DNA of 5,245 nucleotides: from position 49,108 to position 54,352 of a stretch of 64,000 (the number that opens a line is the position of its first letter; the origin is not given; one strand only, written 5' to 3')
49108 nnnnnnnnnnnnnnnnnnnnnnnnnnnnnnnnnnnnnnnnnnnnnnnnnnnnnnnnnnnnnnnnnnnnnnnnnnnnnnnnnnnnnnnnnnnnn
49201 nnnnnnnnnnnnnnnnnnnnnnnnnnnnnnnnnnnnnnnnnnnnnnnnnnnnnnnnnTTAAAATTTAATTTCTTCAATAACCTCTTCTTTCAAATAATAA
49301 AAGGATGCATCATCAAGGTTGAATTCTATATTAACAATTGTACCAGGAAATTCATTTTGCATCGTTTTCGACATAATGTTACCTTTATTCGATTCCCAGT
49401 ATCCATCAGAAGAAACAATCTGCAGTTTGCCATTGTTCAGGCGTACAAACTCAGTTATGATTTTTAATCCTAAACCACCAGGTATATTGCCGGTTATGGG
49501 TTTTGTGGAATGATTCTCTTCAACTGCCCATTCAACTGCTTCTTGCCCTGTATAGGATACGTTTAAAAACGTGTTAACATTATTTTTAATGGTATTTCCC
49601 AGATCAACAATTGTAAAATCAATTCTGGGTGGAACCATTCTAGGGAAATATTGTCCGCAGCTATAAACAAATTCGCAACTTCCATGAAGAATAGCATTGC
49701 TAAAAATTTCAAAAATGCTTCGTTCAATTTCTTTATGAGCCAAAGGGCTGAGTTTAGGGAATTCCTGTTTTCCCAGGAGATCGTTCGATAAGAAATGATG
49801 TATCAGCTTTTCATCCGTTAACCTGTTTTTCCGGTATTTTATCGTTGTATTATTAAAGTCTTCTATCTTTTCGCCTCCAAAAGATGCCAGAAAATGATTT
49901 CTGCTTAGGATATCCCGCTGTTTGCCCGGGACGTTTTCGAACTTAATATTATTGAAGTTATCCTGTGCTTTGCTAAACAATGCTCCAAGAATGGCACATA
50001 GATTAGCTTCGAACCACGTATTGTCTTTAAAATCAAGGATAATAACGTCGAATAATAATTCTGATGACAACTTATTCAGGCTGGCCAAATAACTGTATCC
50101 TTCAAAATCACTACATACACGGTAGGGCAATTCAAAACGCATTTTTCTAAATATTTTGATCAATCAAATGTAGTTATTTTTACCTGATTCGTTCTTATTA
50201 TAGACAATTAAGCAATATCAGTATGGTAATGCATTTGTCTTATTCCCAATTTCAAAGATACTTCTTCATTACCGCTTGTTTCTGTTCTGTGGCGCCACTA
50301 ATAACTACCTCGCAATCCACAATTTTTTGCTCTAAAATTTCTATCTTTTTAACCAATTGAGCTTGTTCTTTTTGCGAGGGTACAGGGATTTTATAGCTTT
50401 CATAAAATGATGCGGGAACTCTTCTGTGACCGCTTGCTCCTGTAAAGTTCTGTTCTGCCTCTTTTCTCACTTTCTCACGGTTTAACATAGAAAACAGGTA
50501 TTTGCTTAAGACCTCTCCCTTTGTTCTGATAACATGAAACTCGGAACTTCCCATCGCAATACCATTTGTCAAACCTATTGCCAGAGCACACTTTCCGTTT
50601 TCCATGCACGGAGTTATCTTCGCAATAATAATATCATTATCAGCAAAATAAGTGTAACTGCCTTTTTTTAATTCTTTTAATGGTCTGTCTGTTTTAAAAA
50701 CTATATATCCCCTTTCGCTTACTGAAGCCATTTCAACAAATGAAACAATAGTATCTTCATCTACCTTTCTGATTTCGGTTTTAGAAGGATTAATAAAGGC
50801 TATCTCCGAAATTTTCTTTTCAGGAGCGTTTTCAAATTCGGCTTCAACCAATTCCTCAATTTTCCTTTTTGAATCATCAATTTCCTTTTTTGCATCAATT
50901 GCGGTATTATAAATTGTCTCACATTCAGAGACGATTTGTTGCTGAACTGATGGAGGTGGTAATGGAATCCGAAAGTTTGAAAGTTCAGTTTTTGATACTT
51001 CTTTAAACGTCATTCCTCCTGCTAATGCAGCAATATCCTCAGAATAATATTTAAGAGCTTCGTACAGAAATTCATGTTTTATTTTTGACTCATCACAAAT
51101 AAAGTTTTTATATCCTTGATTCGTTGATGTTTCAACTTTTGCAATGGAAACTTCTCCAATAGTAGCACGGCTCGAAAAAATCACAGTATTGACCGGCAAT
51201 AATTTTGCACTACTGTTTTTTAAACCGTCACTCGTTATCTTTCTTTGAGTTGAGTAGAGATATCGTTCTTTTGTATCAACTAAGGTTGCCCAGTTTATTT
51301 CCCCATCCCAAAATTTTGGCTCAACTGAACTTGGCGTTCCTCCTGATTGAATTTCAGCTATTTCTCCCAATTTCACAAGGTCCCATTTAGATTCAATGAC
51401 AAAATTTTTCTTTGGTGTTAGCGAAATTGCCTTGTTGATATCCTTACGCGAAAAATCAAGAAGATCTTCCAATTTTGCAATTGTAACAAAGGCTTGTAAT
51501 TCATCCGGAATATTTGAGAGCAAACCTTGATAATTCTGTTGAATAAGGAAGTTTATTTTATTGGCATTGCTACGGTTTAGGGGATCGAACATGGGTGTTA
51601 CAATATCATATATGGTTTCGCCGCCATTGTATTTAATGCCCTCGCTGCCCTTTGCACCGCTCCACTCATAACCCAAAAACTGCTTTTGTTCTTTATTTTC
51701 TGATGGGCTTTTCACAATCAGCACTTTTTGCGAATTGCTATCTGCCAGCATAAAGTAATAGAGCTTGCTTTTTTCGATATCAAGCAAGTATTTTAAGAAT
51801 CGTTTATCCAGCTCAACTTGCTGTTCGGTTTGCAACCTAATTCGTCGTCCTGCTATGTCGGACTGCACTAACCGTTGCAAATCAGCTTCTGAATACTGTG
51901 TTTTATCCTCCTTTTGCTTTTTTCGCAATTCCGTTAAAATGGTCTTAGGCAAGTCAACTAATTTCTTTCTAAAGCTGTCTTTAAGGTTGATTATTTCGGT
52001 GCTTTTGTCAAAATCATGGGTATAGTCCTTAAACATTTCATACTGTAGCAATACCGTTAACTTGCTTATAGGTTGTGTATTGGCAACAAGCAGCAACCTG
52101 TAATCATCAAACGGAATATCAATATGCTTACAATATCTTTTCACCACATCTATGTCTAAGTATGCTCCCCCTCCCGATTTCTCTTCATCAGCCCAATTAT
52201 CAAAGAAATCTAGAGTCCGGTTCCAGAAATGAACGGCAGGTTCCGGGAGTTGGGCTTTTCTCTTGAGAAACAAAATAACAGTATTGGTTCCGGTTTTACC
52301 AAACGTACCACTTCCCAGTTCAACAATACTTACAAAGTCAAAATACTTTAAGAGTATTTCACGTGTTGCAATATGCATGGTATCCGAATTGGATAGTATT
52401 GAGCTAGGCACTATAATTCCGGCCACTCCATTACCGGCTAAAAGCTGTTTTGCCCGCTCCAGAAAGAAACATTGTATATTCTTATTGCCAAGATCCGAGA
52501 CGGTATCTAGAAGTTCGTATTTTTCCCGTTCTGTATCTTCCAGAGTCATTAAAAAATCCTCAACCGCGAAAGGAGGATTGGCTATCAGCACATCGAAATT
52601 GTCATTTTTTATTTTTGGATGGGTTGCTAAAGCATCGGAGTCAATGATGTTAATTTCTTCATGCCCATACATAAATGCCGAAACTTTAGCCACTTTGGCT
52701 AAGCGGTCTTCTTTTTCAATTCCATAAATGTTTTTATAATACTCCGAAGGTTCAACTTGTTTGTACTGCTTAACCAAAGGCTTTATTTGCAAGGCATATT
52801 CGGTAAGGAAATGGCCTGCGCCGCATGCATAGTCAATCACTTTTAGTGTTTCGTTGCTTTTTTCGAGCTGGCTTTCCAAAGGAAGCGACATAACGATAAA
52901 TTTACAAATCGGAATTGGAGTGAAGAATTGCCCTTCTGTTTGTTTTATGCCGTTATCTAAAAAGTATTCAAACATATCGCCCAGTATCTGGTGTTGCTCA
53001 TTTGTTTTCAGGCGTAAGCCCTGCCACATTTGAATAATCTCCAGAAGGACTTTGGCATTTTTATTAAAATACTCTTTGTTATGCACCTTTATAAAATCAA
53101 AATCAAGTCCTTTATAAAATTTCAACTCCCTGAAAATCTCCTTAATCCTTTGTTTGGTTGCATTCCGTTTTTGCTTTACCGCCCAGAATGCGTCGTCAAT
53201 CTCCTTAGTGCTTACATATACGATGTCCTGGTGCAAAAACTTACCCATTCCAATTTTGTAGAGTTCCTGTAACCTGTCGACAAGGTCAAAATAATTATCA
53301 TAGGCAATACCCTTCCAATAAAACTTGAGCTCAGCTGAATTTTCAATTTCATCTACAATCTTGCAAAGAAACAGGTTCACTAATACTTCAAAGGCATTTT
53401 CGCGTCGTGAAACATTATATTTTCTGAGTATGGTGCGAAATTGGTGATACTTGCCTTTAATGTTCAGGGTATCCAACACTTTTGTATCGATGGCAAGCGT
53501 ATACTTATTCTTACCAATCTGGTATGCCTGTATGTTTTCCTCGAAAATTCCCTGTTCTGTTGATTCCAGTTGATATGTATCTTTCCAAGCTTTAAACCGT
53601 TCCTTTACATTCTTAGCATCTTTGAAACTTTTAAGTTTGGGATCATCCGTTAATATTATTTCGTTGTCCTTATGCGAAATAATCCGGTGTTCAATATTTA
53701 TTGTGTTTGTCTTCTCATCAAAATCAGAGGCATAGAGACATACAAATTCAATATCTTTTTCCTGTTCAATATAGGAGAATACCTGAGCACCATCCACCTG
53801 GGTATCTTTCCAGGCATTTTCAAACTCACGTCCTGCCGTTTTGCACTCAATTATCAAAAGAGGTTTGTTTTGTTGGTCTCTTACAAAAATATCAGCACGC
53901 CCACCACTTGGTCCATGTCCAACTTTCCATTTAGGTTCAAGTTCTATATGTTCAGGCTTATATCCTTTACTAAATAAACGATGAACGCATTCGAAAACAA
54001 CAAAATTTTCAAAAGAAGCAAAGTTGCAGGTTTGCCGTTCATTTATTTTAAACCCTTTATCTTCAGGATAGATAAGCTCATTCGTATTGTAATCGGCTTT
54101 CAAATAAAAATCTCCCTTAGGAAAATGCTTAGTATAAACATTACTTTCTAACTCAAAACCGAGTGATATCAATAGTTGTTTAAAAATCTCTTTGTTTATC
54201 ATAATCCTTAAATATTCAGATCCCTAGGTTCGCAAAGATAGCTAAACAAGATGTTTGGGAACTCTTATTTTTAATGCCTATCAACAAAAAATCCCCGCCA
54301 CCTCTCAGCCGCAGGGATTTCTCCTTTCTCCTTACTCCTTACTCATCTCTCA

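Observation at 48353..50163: GHKL ATPase / STAS-like (DUF4325) / PIN operon: candidate partner-switching module driving a nuclease, next to an R-M enzyme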

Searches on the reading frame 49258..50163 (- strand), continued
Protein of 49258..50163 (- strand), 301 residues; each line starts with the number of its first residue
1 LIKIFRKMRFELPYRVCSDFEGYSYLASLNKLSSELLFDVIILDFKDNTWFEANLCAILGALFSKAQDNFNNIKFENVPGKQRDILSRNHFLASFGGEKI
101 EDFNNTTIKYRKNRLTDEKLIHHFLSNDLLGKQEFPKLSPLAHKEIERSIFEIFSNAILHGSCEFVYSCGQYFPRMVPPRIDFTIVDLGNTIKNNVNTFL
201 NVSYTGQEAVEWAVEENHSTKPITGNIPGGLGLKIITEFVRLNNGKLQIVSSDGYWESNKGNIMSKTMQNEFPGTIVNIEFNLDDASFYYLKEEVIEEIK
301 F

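Call 64: get_annotated_region(hit=H1, flank=6000)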
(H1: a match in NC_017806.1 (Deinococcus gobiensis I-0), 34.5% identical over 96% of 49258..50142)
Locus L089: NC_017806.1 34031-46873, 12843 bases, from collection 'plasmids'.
description: Deinococcus gobiensis I-0 plasmid P5, complete sequence
organism: Deinococcus gobiensis I-0 (NCBI taxid 745776)
taxonomy: Bacteria; Deinococcota; Deinococci; Deinococcales; Deinococcaceae; Deinococcus; Deinococcus gobiensis; Deinococcus gobiensis I-0
host: -; source: -; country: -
typing (MOB-suite, as given by PLSDB): non-mobilizable
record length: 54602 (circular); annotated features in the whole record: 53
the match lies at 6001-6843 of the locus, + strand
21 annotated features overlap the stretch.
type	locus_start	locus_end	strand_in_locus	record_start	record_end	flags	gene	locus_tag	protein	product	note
CDS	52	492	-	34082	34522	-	-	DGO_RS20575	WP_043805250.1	hypothetical protein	-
CDS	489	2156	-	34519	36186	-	-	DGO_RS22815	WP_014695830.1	helix-turn-helix domain-containing protein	-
CDS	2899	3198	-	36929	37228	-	-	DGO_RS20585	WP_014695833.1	hypothetical protein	-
CDS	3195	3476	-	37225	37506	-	-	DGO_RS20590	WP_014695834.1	hypothetical protein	-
CDS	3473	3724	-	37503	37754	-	-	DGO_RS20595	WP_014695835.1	hypothetical protein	-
CDS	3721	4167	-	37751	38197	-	-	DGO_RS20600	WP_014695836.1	hypothetical protein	-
CDS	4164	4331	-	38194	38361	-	-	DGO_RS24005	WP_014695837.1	hypothetical protein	-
CDS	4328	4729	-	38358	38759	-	-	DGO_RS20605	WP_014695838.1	GIY-YIG nuclease family protein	-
CDS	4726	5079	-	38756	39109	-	-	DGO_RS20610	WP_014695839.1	GIY-YIG nuclease family protein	-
CDS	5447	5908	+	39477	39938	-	-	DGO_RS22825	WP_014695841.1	helix-turn-helix transcriptional regulator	-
CDS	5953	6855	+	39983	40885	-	-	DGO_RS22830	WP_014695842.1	ATP-binding protein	-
CDS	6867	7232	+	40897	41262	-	-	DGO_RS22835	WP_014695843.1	STAS-like domain-containing protein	-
CDS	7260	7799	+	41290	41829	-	-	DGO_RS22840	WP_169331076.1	PIN domain-containing protein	-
CDS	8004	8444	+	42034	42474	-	-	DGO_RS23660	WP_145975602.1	hypothetical protein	-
CDS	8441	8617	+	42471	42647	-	-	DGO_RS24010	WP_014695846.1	hypothetical protein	-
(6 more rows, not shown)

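Call 69: search_protein_families(library=phrogs, proteins=[window:49258-50142:-], max_evalue=0.01)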
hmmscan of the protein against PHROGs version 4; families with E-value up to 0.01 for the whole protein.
window:49258-50142:- (294 aa): 2 families
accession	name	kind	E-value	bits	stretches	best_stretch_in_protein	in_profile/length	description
phrog_3364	-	unknown function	5.9e-37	128.6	1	33-287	35-300/304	-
phrog_5816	-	unknown function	5.4e-06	26.4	1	146-283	165-313/441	-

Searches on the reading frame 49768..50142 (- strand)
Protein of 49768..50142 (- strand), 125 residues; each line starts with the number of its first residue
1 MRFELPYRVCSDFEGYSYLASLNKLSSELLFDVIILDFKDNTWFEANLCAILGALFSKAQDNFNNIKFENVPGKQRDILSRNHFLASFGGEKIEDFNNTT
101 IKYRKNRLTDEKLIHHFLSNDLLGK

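Call 53: predict_structure(alignment_id=A2)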
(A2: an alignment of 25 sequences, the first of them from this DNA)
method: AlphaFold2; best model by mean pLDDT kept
length: 125 residues; sequences in the alignment: 25
mean_pLDDT: 80.0   pTM: 0.63
mean pLDDT of the five models: 80.0, 78.5, 75.9, 75.9, 74.9
residues with pLDDT >= 90: 59; 70-90: 31; 50-70: 22; < 50: 13
segments of 3 or more residues with pLDDT < 50: 98-108
pLDDT, mean of each block of 10 residues (from residue 1): 94 94 92 93 91 91 91 88 78 52 45 64 57
secondary structure, 60 per line:
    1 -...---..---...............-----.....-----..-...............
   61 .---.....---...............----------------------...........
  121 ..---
elements in order: E2-4 H13-27 E33-37 H46-61 E65-69 H73-87 H110-122

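Call 55: fold_search(model_id=the predicted structure, library=pdb)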
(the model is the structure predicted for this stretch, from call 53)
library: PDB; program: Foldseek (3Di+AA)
matches with E <= 10: 753; with E <= 0.001: 0
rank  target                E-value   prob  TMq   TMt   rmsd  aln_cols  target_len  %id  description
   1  6m36_H                3.7e-02  1.00  0.61  0.74   1.7        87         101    9  The crystal structure of B. subtilis RsbV/RsbW complex in the monoclinic crystal form (released 2020-07-15)
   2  6m36_F                4.4e-02  1.00  0.52  0.67   2.0        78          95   10  The crystal structure of B. subtilis RsbV/RsbW complex in the monoclinic crystal form (released 2020-07-15)
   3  3oir_B                4.4e-02  1.00  0.55  0.54   2.7        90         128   17  Crystal structure of sulfate transporter family protein from Wolinella succinogenes (released 2010-09-08)
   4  3oir_A                4.4e-02  1.00  0.55  0.56   2.7        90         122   17  Crystal structure of sulfate transporter family protein from Wolinella succinogenes (released 2010-09-08)
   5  1tid_B                5.3e-02  1.00  0.53  0.56   5.9       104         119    9  Crystal Structures of the ADP and ATP bound forms of the Bacillus Anti-sigma factor SpoIIAB in complex with the Anti-a (released 2004-06-15)
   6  1til_B                5.7e-02  1.00  0.54  0.58   5.9       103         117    8  Crystal Structures of the ADP and ATP bound forms of the Bacillus Anti-sigma factor SpoIIAB in complex with the Anti-a (released 2004-06-15)
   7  6m36_D                7.3e-02  1.00  0.61  0.75   1.7        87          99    9  The crystal structure of B. subtilis RsbV/RsbW complex in the monoclinic crystal form (released 2020-07-15)
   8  8tnx_A                1.0e-01  0.93  0.48  0.12   5.7       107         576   15  Substrate Binding Plasticity Revealed by Cryo-EM Structures of SLC26A2 (released 2024-05-22)
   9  3t6o_B                1.1e-01  1.00  0.59  0.63   2.0        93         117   10  The Structure of an Anti-sigma-factor antagonist (STAS) domain protein from Planctomyces limnophilus. (released 2011-09-07)
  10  1tid_D                1.1e-01  0.99  0.54  0.57   5.8       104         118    9  Crystal Structures of the ADP and ATP bound forms of the Bacillus Anti-sigma factor SpoIIAB in complex with the Anti-a (released 2004-06-15)
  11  6jhk_B                1.2e-01  0.99  0.53  0.57   3.8        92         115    9  Crystal Structure of Bacillus subtilis RsbS (released 2019-09-11)
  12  7ch7_E                1.2e-01  0.99  0.48  0.61   2.8        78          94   15  Cryo-EM structure of E.coli MlaFEB (released 2021-05-19)
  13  6m36_B                1.5e-01  1.00  0.59  0.72   1.7        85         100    9  The crystal structure of B. subtilis RsbV/RsbW complex in the monoclinic crystal form (released 2020-07-15)
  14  4hyl_B                1.5e-01  1.00  0.59  0.64   1.9        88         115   15  The crystal structure of an anti-sigma-factor antagonist from Haliangium ochraceum DSM 14365 (released 2012-11-28)
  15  4xs5_A                1.5e-01  0.98  0.49  0.52   2.6        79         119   11  Crystal structure of Sulfate transporter/antisigma-factor antagonist STAS from Dyadobacter fermentans DSM 18053 (released 2015-02-11)
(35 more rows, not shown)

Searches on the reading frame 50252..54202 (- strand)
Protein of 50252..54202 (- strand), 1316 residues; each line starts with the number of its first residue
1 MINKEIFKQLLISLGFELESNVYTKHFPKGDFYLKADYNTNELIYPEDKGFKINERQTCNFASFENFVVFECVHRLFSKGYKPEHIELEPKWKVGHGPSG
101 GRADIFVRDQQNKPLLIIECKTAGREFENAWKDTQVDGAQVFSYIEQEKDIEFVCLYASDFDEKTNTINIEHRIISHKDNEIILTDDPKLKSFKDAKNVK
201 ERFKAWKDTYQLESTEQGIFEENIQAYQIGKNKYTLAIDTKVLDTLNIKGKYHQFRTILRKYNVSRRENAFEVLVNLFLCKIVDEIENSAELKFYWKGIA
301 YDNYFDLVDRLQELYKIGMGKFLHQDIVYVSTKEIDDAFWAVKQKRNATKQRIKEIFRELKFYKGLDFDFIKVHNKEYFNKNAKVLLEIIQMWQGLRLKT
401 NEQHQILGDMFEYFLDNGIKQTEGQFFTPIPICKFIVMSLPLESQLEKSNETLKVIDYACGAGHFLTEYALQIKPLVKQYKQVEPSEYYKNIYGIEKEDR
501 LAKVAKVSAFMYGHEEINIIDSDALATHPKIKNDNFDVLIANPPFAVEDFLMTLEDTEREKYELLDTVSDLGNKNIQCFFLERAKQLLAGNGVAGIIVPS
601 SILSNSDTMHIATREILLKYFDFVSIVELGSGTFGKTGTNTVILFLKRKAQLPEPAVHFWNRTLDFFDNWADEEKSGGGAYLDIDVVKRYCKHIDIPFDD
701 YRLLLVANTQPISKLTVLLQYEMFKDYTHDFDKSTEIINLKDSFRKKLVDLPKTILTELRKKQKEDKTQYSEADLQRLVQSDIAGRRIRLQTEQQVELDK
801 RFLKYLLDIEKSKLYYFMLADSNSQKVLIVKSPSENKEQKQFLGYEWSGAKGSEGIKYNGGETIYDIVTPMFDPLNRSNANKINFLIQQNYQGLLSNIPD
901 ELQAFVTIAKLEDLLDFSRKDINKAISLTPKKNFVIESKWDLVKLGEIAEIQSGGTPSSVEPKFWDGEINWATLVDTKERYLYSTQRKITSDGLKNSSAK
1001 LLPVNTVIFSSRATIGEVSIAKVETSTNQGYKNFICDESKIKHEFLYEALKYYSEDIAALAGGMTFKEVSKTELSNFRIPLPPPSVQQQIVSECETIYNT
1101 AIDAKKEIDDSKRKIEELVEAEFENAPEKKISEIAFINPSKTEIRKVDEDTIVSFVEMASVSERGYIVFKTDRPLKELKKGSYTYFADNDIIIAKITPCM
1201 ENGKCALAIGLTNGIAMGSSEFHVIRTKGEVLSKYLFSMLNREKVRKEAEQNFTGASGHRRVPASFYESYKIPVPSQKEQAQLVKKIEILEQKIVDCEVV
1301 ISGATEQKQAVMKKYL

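Call 3: search_protein_families(library=pfam, proteins=[window:50252-54202:-], max_evalue=1)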
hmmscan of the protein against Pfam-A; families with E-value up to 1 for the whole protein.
window:50252-54202:- (1316 aa): 10 families
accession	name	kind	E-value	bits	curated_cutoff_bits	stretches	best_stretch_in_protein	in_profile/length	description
PF01420.25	Methylase_S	-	3.8e-33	115.5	22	2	938-1108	2-162/168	Type I restriction modification DNA specificity domain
PF02384.22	N6_Mtase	-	4.4e-29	102.2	20.4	1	403-662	2-246/311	N-6 DNA Methylase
PF07669.17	Eco57I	-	2.7e-11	44.3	25.3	1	491-630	2-166/171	Eco57I restriction-modification methylase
PF13847.12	Methyltransf_31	-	1.7e-05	25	27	1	451-545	3-84/145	Methyltransferase domain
PF13588.12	HSDR_N_2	-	8.3e-05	23.1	25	1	73-128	10-64/110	Type I restriction enzyme R protein N terminus (HSDR_N)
PF01170.24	UPF0020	-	0.00014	22.1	22.3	1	452-545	29-131/197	RMKL-like, methyltransferase domain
PF20473.4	MmeI_Mtase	-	0.0048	16.5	27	1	445-516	13-89/259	MmeI, DNA-methyltransferase domain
PF05175.20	MTS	-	0.021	14.9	23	1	446-547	27-110/170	Methyltransferase small domain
PF16243.10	Sm_like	-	0.049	14.2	29.4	1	1185-1229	25-69/85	Sm_like domain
PF13489.12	Methyltransf_23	-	0.09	12.9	27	1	445-527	16-61/164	Methyltransferase domain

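Call 4: search_protein_families(library=padloc, proteins=[window:50252-54202:-], max_evalue=1)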
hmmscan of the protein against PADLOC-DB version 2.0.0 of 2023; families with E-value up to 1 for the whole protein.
window:50252-54202:- (1316 aa): 104 families (the best 25 are shown)
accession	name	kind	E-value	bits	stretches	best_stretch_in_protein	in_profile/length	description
PDLC03624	REase_MTase_IIG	-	0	1353.9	1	1-1316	1-1269/1271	Type IIG restriction enzyme-methyltransferase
PDLC03615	REase_MTase_IIG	-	4.7e-237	787.3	2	1-734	1-729/953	Type IIG restriction enzyme-methyltransferase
PDLC03127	Specificity_I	-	1.4e-56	190.4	2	1129-1290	16-175/571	Type I specificity subunit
PDLC03079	Specificity_I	-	1.9e-50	170.4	2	1129-1315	251-442/470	Type I specificity subunit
PDLC04137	mad5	-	2.9e-41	139.9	1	939-1313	2-391/392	mads_5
PDLC03108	Specificity_I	-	4.7e-41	139.5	1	935-1314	32-429/452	Type I specificity subunit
PDLC03162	Specificity_I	-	5.1e-40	135.6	2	937-1117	5-187/431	Type I specificity subunit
PDLC03188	Specificity_I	-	2.1e-38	130.4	2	1130-1287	65-223/458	Type I specificity subunit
PDLC03090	Specificity_I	-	3.7e-38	129.9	2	939-1120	236-417/434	Type I specificity subunit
PDLC03099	Specificity_I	-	6.5e-38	128.9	2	939-1109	200-372/405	Type I specificity subunit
PDLC03021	MTase_I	-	3.1e-36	123.2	1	259-668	14-395/491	Type I methyltransferase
PDLC03089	Specificity_I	-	1.3e-34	118.1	2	938-1097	3-168/446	Type I specificity subunit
PDLC04134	mad2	-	2.4e-34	117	1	91-668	32-465/492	mads_2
PDLC03119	Specificity_I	-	1.3e-33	114.5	2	940-1092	3-157/393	Type I specificity subunit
PDLC03057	Specificity_I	-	1.8e-33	114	2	937-1092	209-366/407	Type I specificity subunit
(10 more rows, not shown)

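Call 5: search_protein_families(library=ncbifam, proteins=[window:50252-54202:-], max_evalue=1)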
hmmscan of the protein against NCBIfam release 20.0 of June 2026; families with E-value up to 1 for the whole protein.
window:50252-54202:- (1316 aa): 6 families
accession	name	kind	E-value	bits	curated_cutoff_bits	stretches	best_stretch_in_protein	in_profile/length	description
NF047738.1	antiphage_MADS2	equivalog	5.3e-20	71.2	720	1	343-651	236-569/654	methylation-associated defense system DNA methyltransferase MAD2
NF007278.0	PRK09737.1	equivalog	6.6e-15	54.8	662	2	939-1097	9-174/461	type I restriction-modification system specificity subunit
TIGR02987.1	met_A_Alw26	exception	7e-14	51.4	353.5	1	422-697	2-285/523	Alw26I/Eco31I/Esp3I family type II restriction adenine-specific DNA-methyltransferase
NF033451.1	BREX_2_MTaseX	equivalog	0.00012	19.9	400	1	349-486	111-255/1185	BREX-2 system adenine-specific DNA-methyltransferase PglX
TIGR03534.1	RF_mod_PrmC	equivalog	0.00014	21.4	199.1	1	448-547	85-168/253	peptide chain release factor N(5)-glutamine methyltransferase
TIGR00536.1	hemK_fam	subfamily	0.019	14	115.5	1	444-593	107-239/286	HemK family protein methyltransferase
